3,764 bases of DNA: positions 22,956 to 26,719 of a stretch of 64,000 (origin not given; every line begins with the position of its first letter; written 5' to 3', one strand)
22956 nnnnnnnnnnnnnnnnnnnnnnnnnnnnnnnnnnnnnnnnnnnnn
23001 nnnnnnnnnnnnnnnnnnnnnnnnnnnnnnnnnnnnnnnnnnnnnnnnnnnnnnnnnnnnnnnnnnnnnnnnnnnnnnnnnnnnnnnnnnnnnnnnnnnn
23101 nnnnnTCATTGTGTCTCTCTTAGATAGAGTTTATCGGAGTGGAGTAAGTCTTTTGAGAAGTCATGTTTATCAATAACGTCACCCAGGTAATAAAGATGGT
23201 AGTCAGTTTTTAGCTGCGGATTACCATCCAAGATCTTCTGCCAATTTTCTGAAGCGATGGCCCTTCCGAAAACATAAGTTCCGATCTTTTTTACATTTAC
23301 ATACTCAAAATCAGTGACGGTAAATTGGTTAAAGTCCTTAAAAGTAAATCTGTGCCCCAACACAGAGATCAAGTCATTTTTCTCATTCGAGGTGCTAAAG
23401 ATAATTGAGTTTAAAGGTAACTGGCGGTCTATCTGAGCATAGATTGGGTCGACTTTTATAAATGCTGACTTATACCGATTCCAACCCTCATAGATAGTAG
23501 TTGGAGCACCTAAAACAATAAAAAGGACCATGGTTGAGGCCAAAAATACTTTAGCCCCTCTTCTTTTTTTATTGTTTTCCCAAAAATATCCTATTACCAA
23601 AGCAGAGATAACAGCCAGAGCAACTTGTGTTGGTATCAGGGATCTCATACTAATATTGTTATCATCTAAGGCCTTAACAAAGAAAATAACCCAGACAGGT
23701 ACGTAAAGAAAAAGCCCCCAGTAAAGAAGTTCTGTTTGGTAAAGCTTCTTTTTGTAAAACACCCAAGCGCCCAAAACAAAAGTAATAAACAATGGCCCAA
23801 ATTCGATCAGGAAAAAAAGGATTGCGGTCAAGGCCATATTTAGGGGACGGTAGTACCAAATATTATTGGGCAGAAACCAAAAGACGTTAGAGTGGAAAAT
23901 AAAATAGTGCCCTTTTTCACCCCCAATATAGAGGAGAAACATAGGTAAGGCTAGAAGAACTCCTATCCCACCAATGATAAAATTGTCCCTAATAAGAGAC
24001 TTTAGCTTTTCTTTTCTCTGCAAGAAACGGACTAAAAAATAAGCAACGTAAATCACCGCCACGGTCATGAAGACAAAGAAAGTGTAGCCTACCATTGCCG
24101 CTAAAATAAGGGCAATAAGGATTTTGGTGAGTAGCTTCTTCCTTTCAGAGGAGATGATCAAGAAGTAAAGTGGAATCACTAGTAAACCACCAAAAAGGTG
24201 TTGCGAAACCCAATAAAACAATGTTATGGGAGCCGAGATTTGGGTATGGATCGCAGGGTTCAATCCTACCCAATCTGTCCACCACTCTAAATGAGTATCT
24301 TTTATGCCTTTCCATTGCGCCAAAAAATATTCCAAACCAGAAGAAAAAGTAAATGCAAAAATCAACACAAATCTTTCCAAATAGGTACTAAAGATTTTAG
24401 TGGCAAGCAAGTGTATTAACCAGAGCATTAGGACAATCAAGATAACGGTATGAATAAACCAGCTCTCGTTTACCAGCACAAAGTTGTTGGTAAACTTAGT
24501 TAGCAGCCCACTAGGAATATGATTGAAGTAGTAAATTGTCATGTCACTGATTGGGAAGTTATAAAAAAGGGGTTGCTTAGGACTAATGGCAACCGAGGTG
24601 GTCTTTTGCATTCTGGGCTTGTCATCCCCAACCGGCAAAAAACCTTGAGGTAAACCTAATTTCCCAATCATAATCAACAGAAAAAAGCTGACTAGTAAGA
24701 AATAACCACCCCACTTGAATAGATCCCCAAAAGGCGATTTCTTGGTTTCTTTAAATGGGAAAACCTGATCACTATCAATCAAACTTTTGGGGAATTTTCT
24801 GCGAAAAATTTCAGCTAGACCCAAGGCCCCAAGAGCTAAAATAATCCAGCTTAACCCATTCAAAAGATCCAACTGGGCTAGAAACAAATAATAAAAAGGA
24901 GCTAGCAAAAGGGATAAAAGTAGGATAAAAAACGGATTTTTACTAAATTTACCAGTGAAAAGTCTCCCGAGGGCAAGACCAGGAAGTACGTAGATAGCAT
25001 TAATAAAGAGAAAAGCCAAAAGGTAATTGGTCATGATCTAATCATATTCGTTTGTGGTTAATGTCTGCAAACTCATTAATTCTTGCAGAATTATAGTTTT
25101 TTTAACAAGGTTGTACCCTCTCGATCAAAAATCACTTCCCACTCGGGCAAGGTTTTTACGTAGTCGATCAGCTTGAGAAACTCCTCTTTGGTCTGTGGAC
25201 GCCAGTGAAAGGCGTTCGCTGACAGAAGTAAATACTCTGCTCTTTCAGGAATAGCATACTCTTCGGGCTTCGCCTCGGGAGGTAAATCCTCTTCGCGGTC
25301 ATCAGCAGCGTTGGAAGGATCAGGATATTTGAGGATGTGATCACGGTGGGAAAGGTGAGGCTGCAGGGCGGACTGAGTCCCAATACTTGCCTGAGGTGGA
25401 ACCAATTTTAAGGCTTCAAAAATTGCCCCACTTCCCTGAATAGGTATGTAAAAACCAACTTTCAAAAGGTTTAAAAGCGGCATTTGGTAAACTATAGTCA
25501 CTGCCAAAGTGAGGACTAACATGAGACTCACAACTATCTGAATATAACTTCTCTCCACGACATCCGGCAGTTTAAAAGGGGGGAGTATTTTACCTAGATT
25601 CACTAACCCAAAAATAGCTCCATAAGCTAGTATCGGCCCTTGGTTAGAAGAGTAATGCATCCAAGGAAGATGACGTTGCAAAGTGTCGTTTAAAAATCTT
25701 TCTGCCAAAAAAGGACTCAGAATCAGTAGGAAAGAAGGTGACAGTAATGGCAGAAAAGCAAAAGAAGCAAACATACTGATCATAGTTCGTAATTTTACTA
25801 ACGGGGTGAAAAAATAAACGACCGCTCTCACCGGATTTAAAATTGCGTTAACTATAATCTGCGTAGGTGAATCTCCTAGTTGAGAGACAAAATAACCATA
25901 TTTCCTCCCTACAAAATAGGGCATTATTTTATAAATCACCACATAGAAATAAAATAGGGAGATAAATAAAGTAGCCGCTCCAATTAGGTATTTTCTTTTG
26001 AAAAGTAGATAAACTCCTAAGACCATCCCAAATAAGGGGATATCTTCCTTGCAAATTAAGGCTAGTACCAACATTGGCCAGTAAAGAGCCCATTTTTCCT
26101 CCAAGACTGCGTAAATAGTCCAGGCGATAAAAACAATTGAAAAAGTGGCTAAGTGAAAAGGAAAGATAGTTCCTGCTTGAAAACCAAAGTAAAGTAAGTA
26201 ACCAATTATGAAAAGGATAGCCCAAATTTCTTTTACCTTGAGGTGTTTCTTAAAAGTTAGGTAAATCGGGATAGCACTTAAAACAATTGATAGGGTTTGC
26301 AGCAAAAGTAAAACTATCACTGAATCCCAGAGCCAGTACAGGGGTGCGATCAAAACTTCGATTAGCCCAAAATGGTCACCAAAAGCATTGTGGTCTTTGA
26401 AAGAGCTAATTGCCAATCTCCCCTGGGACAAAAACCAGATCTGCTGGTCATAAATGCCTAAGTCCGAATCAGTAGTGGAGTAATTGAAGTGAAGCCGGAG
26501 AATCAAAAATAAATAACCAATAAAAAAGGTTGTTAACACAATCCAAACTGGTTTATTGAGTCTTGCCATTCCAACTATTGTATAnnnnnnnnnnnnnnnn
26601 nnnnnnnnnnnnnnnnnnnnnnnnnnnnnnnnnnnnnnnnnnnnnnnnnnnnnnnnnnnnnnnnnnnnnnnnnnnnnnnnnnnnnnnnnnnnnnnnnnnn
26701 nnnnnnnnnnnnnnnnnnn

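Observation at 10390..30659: Multi-module extracytoplasmic glycosylation system built on polyprenyl-phosphate-sugar donors: repeated Dpm1-like GT2 enzymes, GT-C transferases and DUF2079 proteins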

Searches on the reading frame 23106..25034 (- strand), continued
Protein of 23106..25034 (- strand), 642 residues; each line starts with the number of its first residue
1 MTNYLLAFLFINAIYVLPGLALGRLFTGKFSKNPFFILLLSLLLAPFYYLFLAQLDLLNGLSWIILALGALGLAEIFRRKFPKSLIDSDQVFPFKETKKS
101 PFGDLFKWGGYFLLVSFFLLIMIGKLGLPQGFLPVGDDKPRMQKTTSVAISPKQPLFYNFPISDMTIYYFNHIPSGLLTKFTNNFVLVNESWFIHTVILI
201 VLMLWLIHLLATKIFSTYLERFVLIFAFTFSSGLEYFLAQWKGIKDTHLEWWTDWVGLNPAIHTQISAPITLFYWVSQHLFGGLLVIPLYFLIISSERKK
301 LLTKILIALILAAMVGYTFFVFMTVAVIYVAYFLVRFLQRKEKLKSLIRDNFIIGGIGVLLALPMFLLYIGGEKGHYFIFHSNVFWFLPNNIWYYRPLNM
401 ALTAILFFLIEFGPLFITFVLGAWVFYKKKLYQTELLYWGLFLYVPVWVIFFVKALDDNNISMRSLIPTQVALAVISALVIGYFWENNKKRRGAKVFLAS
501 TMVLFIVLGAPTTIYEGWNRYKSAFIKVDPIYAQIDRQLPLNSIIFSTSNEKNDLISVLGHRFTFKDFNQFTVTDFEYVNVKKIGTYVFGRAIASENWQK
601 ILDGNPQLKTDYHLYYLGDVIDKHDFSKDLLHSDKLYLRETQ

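Call 47: find_encoding_contigs(protein=P0135, flank=10000, max_places=1)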
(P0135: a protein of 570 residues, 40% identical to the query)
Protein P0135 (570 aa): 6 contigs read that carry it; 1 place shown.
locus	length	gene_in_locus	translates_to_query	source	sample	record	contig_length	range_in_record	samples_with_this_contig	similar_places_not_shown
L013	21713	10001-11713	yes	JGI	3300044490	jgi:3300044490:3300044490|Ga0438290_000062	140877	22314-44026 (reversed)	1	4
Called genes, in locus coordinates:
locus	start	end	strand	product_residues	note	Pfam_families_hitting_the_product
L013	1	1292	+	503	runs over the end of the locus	PF01943:Polysacc_synt, PF13440:Polysacc_synt_3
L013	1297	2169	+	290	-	PF00535:Glycos_transf_2, PF10111:Glyco_tranf_2_2, PF13641:Glyco_tranf_2_3, PF13632:Glyco_trans_2_3 (weak)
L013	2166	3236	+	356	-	PF13439:Glyco_transf_4, PF20706:GT4-conflict, PF00534:Glycos_transf_1, PF13692:Glyco_trans_1_4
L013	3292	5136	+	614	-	PF00009:GTP_EFTU, PF01926:MMR_HSR1 (weak), PF03144:GTP_EFTU_D2, PF22042:EF-G_D2 (weak), PF14492:EFG_III (faint), PF00679:EFG_C, PF21018:BipA_C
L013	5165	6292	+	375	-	PF00534:Glycos_transf_1, PF13692:Glyco_trans_1_4, PF13524:Glyco_trans_1_2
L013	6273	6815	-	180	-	PF13489:Methyltransf_23 (weak), PF13649:Methyltransf_25 (faint), PF08241:Methyltransf_11, PF08242:Methyltransf_12 (weak)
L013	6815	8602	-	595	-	PF19830:DUF6311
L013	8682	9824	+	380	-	PF13439:Glyco_transf_4, PF20706:GT4-conflict, PF00534:Glycos_transf_1, PF13524:Glyco_trans_1_2 (weak), PF13692:Glyco_trans_1_4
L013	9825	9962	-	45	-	-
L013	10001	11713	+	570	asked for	-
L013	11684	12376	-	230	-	PF00535:Glycos_transf_2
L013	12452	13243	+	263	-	-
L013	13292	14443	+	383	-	PF13439:Glyco_transf_4, PF00534:Glycos_transf_1, PF13692:Glyco_trans_1_4, PF13524:Glyco_trans_1_2 (weak), PF20706:GT4-conflict (weak)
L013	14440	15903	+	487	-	PF09852:DUF2079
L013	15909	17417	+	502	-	PF13231:PMT_2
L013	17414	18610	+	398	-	-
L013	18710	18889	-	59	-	-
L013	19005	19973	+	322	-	-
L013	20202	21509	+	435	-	PF09852:DUF2079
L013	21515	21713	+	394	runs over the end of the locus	PF13692:Glyco_trans_1_4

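Call 48: search_protein_families(library=pfam, proteins=[P0148, P0151, P0158, P0168, P0172, P0184, P0195, P0226, P0251, P0278], max_evalue=0.01)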
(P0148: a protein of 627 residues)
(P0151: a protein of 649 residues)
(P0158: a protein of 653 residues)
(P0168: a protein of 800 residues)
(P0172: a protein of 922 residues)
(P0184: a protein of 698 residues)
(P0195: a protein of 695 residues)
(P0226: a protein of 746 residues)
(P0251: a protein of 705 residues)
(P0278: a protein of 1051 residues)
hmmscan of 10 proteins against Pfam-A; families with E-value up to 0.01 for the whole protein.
P0148 (627 aa): 0 families

P0151 (649 aa): 0 families

P0158 (653 aa): 0 families

P0168 (800 aa): 0 families

P0172 (922 aa): 0 families

P0184 (698 aa): 0 families

P0195 (695 aa): 0 families

P0226 (746 aa): 1 family
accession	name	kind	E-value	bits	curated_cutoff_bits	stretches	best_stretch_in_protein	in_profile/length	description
PF10060.15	DUF2298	-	6.5e-05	22.5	27.8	1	56-183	18-137/488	Uncharacterized membrane protein (DUF2298)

P0251 (705 aa): 0 families

P0278 (1051 aa): 1 family
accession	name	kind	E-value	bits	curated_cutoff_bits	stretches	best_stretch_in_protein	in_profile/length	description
PF20604.3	DUF6798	-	0.0047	17.1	26.9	0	498-555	4-55/61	Domain of unknown function (DUF6798)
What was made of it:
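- On GT-C superfamily: 642-aa family: Distant relatives also lack a Pfam family (call 48).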

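Call 71: search_protein_families(library=pfam, proteins=[window:23106-25034:-, L013:6815-8602:-, L009:6813-8654:-], max_evalue=10)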
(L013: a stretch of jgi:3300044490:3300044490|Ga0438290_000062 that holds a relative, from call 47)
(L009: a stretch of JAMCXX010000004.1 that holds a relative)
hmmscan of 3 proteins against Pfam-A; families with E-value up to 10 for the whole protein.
window:23106-25034:- (642 aa): 0 families

L013:6815-8602:- (595 aa): 0 families

L009:6813-8654:- (613 aa): 0 families

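Call 86: list_cluster_members(proteins=[P0121, P0289])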
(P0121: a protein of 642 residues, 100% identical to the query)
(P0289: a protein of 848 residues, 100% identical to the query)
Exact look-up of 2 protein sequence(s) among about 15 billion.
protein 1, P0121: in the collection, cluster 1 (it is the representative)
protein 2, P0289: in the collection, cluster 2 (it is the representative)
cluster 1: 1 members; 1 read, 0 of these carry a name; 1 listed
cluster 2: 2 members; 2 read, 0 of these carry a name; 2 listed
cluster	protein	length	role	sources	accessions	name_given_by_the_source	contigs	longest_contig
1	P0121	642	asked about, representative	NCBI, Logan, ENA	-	-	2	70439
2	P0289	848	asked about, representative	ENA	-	-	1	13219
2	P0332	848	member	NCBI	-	-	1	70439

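Call 87: find_encoding_contigs(protein=P0121, flank=1000, max_places=3)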
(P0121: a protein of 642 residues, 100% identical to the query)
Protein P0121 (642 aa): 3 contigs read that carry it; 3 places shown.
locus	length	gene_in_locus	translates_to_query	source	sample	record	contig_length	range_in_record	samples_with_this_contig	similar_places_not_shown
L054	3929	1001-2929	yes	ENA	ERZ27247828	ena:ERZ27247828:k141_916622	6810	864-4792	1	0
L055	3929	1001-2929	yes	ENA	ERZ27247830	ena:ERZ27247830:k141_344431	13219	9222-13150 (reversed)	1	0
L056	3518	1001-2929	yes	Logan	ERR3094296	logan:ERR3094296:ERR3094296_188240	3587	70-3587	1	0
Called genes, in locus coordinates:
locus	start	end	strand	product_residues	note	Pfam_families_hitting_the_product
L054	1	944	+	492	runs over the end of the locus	PF09852:DUF2079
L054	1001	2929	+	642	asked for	-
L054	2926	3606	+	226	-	PF00535:Glycos_transf_2, PF10111:Glyco_tranf_2_2, PF13641:Glyco_tranf_2_3 (faint)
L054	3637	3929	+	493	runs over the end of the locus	PF09852:DUF2079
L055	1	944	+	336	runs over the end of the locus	?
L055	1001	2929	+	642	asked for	-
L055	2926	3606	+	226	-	PF00535:Glycos_transf_2, PF10111:Glyco_tranf_2_2, PF13641:Glyco_tranf_2_3 (faint)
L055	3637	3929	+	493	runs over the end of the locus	PF09852:DUF2079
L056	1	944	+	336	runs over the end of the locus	?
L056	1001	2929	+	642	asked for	-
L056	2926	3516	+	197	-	?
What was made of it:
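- Tried and rejected: Cluster look-ups carry no names (calls 86, 87).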

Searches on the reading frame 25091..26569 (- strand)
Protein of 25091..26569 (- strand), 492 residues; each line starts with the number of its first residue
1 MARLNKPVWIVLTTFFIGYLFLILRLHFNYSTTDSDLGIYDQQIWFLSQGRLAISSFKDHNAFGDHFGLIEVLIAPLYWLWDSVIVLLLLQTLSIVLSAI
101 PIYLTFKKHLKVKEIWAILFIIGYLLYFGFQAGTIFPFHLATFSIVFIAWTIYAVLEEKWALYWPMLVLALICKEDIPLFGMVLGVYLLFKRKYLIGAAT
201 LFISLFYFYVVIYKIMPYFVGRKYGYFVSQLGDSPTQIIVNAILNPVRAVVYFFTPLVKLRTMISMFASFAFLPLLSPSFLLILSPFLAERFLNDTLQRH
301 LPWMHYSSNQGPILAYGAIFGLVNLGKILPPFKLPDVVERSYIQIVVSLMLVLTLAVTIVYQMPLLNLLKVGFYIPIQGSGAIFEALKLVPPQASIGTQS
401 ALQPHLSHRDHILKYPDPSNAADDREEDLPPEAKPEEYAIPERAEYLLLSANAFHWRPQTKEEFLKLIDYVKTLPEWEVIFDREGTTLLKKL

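Call 4: search_protein_families(library=pfam, proteins=[window:25091-26569:-], max_evalue=0.01)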
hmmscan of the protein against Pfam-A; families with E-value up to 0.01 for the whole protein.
window:25091-26569:- (492 aa): 1 family
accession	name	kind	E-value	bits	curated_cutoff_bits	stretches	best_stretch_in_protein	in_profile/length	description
PF09852.15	DUF2079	-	1.1e-54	186.7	28.2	1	29-485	4-456/459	Predicted membrane protein (DUF2079)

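Call 13: search_protein_families(library=ncbifam, proteins=[window:25091-26569:-], max_evalue=0.01)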
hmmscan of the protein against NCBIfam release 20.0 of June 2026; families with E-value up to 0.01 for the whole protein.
window:25091-26569:- (492 aa): 0 families
